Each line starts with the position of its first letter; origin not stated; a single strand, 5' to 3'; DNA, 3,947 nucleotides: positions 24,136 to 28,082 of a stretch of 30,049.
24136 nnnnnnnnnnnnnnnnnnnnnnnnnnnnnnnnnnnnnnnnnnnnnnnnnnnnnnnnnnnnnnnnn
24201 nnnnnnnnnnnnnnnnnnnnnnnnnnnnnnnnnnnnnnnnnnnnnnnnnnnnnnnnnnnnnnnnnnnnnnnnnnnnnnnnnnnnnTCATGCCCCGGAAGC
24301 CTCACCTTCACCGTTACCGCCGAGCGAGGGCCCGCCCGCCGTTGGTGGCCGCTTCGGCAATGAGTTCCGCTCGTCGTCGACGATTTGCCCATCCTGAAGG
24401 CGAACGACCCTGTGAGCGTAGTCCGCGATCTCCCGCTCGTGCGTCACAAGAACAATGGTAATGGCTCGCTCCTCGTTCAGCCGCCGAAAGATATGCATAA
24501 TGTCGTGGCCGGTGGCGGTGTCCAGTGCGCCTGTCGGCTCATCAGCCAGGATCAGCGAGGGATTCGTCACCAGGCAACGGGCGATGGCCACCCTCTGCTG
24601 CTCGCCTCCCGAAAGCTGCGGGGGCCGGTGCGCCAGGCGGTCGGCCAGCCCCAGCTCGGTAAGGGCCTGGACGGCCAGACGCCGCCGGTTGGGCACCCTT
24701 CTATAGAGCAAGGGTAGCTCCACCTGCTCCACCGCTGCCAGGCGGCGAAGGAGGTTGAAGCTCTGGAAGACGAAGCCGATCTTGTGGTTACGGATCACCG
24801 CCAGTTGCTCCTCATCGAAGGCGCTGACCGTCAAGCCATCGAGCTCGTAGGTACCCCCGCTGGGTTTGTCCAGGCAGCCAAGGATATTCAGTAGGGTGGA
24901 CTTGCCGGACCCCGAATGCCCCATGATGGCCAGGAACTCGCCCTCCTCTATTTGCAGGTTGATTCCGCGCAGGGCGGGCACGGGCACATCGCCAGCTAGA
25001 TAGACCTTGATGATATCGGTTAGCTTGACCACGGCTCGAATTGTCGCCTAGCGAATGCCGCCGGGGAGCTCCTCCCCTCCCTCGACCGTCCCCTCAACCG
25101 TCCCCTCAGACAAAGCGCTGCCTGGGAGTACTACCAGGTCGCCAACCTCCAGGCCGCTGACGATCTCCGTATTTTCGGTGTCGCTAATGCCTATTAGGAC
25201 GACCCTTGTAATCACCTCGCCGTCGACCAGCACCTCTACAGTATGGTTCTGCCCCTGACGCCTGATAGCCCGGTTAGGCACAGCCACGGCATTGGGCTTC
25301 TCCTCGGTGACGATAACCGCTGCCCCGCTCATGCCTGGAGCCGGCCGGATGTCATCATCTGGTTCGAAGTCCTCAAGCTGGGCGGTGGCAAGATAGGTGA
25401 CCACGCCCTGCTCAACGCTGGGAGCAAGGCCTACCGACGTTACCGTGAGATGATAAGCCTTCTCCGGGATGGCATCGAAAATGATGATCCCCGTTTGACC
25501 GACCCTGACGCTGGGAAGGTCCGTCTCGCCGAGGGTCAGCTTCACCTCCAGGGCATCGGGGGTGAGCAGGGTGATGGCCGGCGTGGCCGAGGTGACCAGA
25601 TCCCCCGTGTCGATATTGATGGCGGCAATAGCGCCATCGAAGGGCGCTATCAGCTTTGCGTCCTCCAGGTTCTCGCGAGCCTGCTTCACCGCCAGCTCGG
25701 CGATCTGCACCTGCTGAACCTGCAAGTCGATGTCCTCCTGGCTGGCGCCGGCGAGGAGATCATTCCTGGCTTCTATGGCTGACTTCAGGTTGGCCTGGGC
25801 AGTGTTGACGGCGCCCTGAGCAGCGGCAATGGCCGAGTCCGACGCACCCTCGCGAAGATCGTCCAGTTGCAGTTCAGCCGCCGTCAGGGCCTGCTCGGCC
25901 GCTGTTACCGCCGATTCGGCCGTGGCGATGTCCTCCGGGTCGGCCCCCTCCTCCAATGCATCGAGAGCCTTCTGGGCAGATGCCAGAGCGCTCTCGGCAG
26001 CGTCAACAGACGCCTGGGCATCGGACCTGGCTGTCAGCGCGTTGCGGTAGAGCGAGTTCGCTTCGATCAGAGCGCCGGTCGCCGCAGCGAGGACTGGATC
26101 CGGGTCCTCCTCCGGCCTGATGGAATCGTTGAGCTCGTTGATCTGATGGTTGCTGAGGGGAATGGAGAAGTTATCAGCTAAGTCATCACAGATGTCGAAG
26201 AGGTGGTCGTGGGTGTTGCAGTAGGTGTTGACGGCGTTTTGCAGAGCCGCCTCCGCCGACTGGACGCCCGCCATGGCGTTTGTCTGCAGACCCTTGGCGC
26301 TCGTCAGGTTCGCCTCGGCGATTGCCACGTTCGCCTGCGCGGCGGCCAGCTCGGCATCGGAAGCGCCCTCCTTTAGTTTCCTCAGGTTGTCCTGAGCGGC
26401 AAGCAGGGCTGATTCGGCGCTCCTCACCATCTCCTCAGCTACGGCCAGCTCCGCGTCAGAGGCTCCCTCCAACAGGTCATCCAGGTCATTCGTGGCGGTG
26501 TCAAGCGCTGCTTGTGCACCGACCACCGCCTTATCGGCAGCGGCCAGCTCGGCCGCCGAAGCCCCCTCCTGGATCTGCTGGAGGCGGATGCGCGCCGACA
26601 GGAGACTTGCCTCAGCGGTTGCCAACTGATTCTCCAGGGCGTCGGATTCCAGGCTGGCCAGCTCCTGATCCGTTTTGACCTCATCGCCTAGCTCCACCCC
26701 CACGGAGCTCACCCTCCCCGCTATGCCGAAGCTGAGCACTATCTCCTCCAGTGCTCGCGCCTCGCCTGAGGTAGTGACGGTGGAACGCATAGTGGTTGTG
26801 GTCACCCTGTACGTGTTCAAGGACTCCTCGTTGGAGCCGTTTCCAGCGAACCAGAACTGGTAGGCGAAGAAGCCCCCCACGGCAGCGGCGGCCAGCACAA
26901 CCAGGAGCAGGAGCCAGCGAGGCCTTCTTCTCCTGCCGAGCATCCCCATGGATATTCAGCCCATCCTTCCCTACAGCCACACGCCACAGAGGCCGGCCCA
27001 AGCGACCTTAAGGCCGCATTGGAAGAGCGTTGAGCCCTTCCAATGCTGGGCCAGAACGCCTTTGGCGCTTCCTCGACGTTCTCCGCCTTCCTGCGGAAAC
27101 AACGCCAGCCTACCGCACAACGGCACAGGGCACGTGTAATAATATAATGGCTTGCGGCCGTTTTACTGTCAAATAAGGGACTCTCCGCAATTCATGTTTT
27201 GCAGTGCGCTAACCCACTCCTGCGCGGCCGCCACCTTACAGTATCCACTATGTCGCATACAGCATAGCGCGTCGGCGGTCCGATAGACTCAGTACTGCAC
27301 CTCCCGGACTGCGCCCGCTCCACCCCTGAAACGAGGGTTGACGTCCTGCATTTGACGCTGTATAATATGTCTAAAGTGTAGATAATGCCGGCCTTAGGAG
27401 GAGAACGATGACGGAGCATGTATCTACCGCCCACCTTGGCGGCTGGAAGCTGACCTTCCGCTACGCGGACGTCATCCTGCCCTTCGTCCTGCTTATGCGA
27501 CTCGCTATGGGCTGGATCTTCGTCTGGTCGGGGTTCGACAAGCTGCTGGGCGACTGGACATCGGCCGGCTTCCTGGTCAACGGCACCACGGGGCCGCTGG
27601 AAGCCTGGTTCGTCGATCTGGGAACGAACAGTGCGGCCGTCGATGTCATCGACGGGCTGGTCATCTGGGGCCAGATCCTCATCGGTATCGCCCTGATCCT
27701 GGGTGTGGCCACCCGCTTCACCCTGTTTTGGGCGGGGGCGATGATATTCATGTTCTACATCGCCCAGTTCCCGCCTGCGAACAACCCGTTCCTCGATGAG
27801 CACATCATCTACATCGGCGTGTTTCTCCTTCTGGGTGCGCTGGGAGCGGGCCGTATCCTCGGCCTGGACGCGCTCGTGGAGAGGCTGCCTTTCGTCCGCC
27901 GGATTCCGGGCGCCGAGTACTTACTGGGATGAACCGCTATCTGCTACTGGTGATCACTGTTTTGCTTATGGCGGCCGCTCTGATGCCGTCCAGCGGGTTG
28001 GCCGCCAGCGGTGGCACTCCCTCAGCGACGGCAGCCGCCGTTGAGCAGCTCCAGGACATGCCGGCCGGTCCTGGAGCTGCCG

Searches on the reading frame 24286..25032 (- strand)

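Call 92: search_protein_families(library=pfam, proteins=[window:24286-25032:-], max_evalue=0.001)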
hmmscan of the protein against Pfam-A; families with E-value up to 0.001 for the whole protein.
window:24286-25032:- (248 aa): 4 families
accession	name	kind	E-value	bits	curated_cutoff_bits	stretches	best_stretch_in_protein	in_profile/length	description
PF00005.33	ABC_tran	-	1e-31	110.8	25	1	21-167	1-136/137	ABC transporter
PF02463.25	SMC_N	-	3.7e-05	23.7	40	0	122-213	135-212/220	RecF/RecN/SMC N terminal domain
PF13304.12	AAA_21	-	0.0006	20.4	27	0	34-54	2-22/304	AAA domain, putative AbiEii toxin, Type IV TA system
PF13555.12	AAA_29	-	0.00093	19.3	27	0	27-48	18-39/61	P-loop containing region of AAA domain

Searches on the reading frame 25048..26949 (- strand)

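Call 92: search_protein_families(library=pfam, proteins=[window:25048-26949:-], max_evalue=0.001)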
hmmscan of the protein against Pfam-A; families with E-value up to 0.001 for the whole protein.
window:25048-26949:- (633 aa): 4 families
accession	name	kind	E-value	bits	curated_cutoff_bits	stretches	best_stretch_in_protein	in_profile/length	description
PF13437.12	HlyD_3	-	2e-11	45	22.2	1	433-538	2-105/106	HlyD family secretion protein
PF16576.10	HlyD_D23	-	9.1e-10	38.6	30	1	383-506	58-184/214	Barrel-sandwich domain of CusB or HlyD membrane-fusion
PF13533.13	Biotin_lipoyl_2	-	0.00059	20.1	29.8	0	72-101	3-32/32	Biotin-lipoyl like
PF00364.28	Biotin_lipoyl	-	0.00093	19.4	22.1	0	78-110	15-46/73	Biotin-requiring enzyme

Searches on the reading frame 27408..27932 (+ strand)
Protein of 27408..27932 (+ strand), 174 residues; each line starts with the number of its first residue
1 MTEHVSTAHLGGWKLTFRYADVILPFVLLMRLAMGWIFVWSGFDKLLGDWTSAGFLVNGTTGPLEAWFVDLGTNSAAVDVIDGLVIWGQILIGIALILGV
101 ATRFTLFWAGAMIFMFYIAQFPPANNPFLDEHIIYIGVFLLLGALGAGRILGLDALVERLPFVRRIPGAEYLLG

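Call 92: search_protein_families(library=pfam, proteins=[window:27408-27932:+], max_evalue=0.001)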
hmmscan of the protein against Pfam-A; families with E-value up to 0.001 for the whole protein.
window:27408-27932:+ (174 aa): 1 family
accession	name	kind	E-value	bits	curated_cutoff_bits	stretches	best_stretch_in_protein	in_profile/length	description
PF07681.17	DoxX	-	2.8e-08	34.7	23.6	1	27-115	2-79/85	DoxX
